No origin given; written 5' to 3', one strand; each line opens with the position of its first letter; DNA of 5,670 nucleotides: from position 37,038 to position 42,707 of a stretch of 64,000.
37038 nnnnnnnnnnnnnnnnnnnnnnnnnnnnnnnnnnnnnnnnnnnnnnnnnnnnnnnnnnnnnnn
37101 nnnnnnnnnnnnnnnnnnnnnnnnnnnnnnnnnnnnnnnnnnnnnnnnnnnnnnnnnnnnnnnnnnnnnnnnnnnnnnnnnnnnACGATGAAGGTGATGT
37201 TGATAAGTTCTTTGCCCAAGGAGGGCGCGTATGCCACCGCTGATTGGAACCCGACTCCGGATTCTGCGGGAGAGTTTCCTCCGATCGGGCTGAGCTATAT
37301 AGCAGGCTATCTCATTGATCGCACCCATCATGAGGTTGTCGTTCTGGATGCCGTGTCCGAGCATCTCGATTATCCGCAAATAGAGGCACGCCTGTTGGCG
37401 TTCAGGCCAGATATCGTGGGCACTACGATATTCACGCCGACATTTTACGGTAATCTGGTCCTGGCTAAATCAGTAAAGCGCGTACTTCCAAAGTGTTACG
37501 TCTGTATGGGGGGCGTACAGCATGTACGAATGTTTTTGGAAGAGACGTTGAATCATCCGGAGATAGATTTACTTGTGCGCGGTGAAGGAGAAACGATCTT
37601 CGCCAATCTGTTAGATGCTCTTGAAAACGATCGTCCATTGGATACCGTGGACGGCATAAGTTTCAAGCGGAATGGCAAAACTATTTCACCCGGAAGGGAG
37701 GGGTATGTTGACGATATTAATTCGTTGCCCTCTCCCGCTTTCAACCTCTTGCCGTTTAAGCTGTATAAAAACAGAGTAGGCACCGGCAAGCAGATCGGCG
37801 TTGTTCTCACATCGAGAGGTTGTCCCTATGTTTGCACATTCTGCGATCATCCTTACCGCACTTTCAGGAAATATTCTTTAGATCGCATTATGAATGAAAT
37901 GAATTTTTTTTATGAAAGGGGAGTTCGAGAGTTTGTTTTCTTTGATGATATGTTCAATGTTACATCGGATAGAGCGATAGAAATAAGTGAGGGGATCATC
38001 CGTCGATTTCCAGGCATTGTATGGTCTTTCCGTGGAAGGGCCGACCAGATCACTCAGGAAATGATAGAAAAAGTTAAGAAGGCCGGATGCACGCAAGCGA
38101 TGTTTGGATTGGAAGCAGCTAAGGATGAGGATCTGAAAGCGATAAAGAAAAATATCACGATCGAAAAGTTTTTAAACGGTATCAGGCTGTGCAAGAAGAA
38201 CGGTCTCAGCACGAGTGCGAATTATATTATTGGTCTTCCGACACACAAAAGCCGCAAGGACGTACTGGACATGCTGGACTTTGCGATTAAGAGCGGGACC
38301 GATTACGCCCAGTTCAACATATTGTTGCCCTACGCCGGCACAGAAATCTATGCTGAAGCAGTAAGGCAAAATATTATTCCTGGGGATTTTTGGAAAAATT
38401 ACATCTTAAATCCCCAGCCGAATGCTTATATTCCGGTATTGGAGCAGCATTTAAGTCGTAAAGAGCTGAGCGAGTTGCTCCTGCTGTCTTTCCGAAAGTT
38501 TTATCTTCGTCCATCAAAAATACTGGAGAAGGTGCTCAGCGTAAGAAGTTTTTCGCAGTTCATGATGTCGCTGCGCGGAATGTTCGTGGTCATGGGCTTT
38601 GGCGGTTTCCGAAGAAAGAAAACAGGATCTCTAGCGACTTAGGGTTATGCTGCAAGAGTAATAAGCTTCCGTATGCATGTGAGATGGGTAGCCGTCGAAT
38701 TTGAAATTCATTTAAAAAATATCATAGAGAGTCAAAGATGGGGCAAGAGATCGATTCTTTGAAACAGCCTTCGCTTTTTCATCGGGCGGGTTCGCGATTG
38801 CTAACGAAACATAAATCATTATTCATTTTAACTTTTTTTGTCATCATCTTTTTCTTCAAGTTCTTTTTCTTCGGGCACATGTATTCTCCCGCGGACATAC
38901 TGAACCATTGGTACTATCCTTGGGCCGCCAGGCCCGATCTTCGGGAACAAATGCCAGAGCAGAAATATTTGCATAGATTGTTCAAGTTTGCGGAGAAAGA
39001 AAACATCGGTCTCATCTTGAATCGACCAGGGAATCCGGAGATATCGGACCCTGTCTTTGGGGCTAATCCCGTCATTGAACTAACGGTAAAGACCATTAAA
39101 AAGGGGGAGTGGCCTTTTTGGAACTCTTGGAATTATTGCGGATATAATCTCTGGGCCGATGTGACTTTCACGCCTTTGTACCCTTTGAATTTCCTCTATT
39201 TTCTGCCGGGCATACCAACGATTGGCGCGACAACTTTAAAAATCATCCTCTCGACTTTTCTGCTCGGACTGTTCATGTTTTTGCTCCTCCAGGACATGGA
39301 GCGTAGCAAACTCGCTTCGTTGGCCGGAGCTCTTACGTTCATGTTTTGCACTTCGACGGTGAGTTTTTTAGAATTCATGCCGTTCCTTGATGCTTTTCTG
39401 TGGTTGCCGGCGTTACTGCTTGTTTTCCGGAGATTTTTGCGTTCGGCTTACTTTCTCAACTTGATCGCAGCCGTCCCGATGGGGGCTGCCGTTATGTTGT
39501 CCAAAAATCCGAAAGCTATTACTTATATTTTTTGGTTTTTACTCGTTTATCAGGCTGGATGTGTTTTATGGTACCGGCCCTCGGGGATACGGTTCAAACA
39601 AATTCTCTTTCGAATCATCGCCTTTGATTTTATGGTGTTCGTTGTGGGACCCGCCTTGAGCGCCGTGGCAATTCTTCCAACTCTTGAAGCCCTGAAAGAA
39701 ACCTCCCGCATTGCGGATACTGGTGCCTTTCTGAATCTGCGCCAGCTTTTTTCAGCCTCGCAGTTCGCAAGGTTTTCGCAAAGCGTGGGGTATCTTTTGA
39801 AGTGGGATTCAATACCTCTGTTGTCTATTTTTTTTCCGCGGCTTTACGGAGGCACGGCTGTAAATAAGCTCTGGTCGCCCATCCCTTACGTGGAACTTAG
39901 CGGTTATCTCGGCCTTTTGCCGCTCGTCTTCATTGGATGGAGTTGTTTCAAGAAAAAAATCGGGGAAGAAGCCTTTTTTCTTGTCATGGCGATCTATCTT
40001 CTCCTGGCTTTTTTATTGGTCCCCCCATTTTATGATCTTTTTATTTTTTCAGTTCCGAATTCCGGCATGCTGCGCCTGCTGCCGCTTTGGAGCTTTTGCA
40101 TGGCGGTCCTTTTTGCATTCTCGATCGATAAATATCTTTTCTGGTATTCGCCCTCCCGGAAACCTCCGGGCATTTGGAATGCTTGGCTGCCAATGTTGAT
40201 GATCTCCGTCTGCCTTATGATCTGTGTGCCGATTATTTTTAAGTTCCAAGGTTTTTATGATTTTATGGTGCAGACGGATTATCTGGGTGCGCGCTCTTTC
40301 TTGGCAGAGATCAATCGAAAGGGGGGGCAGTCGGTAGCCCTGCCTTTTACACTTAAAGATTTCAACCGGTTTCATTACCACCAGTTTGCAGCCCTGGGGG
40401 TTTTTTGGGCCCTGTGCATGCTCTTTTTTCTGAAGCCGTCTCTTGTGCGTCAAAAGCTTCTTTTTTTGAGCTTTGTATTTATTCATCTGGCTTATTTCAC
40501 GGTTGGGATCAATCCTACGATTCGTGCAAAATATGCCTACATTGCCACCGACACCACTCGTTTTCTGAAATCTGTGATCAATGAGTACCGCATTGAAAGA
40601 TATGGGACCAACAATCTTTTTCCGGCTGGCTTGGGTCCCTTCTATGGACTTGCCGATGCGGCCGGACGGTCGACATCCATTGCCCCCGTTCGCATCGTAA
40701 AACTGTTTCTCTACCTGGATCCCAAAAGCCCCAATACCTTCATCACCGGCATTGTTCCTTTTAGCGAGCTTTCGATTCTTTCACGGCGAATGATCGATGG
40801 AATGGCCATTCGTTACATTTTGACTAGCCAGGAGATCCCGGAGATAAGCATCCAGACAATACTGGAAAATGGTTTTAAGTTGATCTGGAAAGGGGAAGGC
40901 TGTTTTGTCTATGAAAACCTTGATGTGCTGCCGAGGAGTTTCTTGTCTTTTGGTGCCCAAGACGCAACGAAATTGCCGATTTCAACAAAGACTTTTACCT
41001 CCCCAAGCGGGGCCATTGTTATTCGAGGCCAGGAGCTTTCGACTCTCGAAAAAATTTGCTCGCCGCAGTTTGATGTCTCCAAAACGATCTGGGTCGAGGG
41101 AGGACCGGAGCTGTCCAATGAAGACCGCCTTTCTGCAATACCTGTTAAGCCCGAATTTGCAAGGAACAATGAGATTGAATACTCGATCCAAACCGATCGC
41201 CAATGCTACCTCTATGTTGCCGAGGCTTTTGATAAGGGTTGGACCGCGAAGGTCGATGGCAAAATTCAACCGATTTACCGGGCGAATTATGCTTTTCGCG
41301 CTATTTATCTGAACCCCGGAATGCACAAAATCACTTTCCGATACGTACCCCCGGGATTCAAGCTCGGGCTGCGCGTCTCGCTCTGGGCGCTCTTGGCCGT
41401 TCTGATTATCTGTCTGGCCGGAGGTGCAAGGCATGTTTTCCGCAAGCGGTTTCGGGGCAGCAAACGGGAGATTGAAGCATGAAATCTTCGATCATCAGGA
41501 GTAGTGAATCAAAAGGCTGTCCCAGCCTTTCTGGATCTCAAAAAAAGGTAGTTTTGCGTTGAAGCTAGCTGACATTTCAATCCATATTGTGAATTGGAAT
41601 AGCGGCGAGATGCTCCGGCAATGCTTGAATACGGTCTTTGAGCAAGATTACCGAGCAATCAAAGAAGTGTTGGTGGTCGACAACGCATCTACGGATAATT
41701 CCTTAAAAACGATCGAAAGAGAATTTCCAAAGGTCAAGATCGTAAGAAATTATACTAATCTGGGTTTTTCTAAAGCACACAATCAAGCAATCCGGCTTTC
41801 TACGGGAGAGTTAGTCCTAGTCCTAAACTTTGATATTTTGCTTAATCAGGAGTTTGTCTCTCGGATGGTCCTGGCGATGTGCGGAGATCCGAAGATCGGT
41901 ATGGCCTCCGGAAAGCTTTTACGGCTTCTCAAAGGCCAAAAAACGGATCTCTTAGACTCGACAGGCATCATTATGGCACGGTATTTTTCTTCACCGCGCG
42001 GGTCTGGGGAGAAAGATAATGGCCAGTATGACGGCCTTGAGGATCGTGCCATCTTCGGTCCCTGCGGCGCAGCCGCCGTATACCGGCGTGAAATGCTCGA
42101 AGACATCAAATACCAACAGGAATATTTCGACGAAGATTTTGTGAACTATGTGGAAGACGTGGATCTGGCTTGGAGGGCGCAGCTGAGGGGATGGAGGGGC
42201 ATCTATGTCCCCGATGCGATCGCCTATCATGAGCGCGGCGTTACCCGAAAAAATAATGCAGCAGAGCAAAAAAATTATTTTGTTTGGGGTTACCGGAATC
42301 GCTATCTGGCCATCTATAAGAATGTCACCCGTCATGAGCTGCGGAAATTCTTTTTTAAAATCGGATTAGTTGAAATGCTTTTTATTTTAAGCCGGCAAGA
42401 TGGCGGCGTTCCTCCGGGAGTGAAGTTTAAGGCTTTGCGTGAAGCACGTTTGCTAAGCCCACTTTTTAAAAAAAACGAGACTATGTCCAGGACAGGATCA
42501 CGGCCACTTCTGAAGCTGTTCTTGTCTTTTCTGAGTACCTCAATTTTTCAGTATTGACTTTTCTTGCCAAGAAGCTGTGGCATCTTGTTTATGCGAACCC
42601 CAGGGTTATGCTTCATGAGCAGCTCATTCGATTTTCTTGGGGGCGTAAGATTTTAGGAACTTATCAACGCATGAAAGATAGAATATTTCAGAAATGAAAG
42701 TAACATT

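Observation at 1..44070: Three class B (B12-binding) radical SAM enzymes plus four class I methyltransferases imply an unusually heavily C- and O-methylated glycan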

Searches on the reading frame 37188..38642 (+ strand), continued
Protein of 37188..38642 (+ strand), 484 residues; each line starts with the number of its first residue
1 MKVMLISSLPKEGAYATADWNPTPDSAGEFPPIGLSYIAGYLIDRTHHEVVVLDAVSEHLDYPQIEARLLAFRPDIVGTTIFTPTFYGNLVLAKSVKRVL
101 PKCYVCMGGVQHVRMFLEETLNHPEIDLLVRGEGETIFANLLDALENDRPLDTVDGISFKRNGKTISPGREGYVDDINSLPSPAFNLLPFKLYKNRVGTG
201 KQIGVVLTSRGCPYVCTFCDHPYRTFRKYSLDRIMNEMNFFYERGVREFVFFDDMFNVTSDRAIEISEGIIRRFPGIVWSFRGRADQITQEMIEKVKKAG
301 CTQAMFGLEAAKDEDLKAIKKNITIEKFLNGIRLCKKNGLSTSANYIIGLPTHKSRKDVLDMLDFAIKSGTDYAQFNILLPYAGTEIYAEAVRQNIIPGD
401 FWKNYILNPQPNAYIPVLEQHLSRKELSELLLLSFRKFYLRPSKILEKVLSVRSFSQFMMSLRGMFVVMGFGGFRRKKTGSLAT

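Call 61: fold_search(model_id=the predicted structure, library=pdb)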
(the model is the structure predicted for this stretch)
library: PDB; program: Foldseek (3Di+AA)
matches with E <= 10: 1867; with E <= 0.001: 187
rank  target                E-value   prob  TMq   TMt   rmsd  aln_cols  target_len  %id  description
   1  6wte_A                4.5e-24  1.00  0.69  0.59   7.4       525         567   17  Structure of radical S-adenosylmethionine methyltransferase, TsrM, from Kitasatospora setae with cobalamin and [4Fe-4S (released 2020-12-23)
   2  6wtf_A                1.7e-23  1.00  0.63  0.57   6.4       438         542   19  Structure of radical S-adenosylmethionine methyltransferase, TsrM, from Kitasatospora setae with tryptophan substrate  (released 2020-12-23)
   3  6wte_B                1.8e-23  1.00  0.64  0.59   8.2       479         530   19  Structure of radical S-adenosylmethionine methyltransferase, TsrM, from Kitasatospora setae with cobalamin and [4Fe-4S (released 2020-12-23)
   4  6wtf_B                2.1e-23  1.00  0.65  0.59   7.2       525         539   18  Structure of radical S-adenosylmethionine methyltransferase, TsrM, from Kitasatospora setae with tryptophan substrate  (released 2020-12-23)
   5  6fd2_A                2.9e-23  1.00  0.68  0.72   7.3       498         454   21  Radical SAM 1,2-diol dehydratase AprD4 in complex with its substrate paromamine (released 2018-01-17)
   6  9n1d                  6.3e-23  1.00  0.67  0.53   5.2       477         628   20  Crystal structure of CysS from Corallococcus sp. CA054B with 5'-deoxyadenosine and methionine bound (released 2026-01-28)
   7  9n1b                  9.0e-23  1.00  0.64  0.51   7.6       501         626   19  Crystal structure of CysS from Corallococcus sp. CA054B with 5'-deoxyadenosine, methionine, and pantetheinylated 3-metho (released 2026-01-28)
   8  9n1c                  1.9e-22  1.00  0.64  0.51   7.6       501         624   19  Crystal structure of CysS from Corallococcus sp. CA054B with 5'-deoxyadenosine, methionine, and pantetheinylated 3-ethox (released 2026-01-28)
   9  6fd2_B                2.7e-22  1.00  0.70  0.74   7.1       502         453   20  Radical SAM 1,2-diol dehydratase AprD4 in complex with its substrate paromamine (released 2018-01-17)
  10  9ccb                  1.8e-21  1.00  0.64  0.73   5.8       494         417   18  X-ray crystal structure of methyl-coenzyme M reductase glutamine methylase (MgmA) from Methanothermobacter marburgensis  (released 2025-01-01)
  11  5ul4                  1.0e-20  1.00  0.66  0.46   6.9       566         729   18  Structure of Cobalamin-dependent S-adenosylmethionine radical enzyme OxsB with aqua-cobalamin and S-adenosylmethionine b (released 2017-04-19)
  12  7kdy_A                6.3e-20  1.00  0.66  0.50   8.4       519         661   19  Crystal structure of Streptomyces tokunonesis TokK with hydroxycobalamin, 5'-deoxyadenosine, methionine, and (2R)-pant (released 2022-01-12)
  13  5ul3                  2.4e-19  1.00  0.67  0.47   6.9       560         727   17  Structure of Cobalamin-dependent S-adenosylmethionine radical enzyme OxsB with aqua-cobalamin bound (released 2017-04-19)
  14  7kdx_A                2.5e-19  1.00  0.60  0.45   5.1       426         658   19  Crystal structure of Streptomyces tokunonesis TokK with hydroxycobalamin, 5'-deoxyadenosine, and methionine (released 2022-01-12)
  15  7kdy_B                2.5e-19  1.00  0.67  0.50   8.3       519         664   18  Crystal structure of Streptomyces tokunonesis TokK with hydroxycobalamin, 5'-deoxyadenosine, methionine, and (2R)-pant (released 2022-01-12)
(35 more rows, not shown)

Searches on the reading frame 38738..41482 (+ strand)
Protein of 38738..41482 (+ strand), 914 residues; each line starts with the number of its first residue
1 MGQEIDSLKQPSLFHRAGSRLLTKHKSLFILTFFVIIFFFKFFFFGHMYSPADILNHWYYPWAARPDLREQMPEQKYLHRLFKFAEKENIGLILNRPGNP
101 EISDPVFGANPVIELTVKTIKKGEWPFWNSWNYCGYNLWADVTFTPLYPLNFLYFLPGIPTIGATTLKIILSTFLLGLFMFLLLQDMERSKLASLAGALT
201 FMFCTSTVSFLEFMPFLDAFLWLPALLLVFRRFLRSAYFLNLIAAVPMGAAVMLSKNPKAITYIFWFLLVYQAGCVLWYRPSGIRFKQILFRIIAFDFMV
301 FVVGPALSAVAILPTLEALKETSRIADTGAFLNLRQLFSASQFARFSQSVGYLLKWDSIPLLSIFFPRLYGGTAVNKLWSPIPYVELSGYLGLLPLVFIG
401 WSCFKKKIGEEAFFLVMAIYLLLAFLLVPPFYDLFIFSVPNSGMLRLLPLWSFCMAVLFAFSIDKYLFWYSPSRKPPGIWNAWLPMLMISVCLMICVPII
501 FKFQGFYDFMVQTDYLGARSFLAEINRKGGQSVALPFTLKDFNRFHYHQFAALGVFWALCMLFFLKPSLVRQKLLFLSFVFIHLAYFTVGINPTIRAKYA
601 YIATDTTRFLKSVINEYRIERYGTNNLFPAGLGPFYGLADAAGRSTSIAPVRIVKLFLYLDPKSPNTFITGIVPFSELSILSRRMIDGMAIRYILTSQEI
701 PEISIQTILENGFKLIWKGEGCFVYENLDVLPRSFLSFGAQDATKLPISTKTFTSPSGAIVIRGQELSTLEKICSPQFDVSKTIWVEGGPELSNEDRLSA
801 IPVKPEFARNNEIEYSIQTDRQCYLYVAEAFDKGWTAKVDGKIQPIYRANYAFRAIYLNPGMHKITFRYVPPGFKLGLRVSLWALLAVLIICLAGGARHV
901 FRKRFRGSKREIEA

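Call 7: search_protein_families(library=pfam, proteins=[window:38738-41482:+], max_evalue=0.001)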
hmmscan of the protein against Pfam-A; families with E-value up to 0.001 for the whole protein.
window:38738-41482:+ (914 aa): 1 family
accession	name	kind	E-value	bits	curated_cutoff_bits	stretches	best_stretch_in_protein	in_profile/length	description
PF09586.16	YfhO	-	2e-18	66.6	28.5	1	801-881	754-835/835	Bacterial membrane protein YfhO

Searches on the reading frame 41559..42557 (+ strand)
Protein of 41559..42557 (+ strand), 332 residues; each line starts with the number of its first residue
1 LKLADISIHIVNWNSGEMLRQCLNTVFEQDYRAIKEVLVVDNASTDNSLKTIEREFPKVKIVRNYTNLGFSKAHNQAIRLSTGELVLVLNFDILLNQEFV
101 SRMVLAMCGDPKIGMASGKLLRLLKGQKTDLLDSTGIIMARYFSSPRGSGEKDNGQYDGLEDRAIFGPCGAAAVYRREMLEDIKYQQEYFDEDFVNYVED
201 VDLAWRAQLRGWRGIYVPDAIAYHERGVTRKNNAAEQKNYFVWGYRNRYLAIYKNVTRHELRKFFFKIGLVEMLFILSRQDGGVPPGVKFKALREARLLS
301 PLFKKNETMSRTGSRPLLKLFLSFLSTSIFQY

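Call 7: search_protein_families(library=pfam, proteins=[window:41559-42557:+], max_evalue=0.001)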
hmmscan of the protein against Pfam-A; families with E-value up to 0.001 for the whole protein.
window:41559-42557:+ (332 aa): 3 families
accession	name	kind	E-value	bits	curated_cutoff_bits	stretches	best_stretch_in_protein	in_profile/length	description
PF00535.33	Glycos_transf_2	-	7.7e-22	78.4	23.3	1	7-183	1-167/168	Glycosyl transferase family 2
PF13641.12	Glyco_tranf_2_3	-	7.9e-17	62.5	27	1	6-239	3-223/230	Glycosyltransferase like family 2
PF13632.12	Glyco_trans_2_3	-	4.3e-09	36.9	27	1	86-277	2-172/198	Glycosyl transferase family group 2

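Call 55: search_protein_families(library=ncbifam, proteins=[window:41559-42557:+], max_evalue=1e-10)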
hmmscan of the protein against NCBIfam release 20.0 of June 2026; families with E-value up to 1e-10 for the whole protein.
window:41559-42557:+ (332 aa): 7 families
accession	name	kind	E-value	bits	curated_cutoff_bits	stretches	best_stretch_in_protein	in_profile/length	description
TIGR04242.1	nodulat_NodC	equivalog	8.6e-20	71.1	550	1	15-223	60-263/395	chitooligosaccharide synthase NodC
TIGR03965.1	mycofact_glyco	equivalog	7e-18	64.7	280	1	4-227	74-283/467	mycofactocin biosynthesis glycosyltransferase MftF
TIGR03937.1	PgaC_IcaA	equivalog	7.3e-18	64.7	422.3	1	4-223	45-249/407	poly-beta-1,6-N-acetyl-D-glucosamine synthase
NF038299.1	EPS_HpsN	equivalog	1.3e-14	53.9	425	1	6-268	3-266/317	hormogonium polysaccharide biosynthesis glycosyltransferase HpsN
TIGR03111.1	glyc2_xrt_Gpos1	hypoth_equivalog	1.7e-14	53.5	363.95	1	2-180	47-227/439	TIGR03111 family XrtG-associated glycosyltransferase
NF041875.1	EPS_EpsD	equivalog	3.1e-13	49.8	370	0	7-102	2-99/325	exopolysaccharide biosynthesis glycosyltransferase EpsD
NF007482.0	PRK10073.1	equivalog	1.1e-11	44.4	423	1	5-103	7-106/334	glycosyltransferase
